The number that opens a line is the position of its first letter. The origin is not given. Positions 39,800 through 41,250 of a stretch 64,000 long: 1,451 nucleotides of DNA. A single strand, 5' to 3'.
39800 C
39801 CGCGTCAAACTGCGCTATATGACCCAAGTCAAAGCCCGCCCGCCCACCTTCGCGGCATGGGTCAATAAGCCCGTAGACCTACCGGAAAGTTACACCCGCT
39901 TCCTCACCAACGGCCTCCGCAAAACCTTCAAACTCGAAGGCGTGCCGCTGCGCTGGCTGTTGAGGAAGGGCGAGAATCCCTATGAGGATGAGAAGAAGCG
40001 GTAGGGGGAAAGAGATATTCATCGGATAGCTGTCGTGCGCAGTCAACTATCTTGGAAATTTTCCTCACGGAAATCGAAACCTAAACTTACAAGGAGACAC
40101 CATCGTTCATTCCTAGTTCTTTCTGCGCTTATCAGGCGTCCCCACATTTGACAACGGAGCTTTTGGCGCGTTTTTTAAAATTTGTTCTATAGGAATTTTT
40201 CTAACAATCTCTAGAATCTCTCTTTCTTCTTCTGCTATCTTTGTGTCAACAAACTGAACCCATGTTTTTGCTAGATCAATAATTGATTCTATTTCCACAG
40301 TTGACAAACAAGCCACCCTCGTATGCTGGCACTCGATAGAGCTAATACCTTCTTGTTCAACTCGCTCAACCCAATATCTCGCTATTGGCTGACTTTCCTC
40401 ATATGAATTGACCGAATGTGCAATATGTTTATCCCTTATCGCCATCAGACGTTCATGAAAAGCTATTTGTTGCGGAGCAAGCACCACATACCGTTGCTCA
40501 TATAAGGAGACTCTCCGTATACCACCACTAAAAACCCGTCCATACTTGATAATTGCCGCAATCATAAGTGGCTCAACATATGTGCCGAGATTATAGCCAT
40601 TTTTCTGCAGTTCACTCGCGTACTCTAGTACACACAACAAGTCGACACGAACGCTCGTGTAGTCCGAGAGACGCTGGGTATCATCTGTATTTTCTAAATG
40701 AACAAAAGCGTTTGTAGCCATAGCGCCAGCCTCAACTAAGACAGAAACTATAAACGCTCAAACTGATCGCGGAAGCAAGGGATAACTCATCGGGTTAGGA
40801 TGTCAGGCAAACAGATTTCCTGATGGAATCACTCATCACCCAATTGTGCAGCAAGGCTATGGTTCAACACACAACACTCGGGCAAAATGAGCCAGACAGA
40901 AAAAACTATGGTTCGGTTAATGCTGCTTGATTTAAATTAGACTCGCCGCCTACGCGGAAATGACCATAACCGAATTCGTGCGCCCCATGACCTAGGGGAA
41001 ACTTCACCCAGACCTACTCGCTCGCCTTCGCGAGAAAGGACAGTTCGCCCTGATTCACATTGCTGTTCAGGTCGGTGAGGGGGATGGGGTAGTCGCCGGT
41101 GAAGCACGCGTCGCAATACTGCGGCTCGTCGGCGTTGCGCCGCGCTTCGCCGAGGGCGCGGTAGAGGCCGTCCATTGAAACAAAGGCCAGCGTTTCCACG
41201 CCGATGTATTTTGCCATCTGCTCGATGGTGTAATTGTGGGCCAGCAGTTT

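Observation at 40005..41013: About 1 kb AT-rich (about 40% GC) single-gene island between der and purF encoding a 202-aa orphan protein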

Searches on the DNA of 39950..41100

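Call 60: search_rna_families(source=window, start=39950, end=41100, threshold=evalue, max_evalue=1)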
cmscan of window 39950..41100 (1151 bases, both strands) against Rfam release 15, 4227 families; matches with E-value up to 1: 0.
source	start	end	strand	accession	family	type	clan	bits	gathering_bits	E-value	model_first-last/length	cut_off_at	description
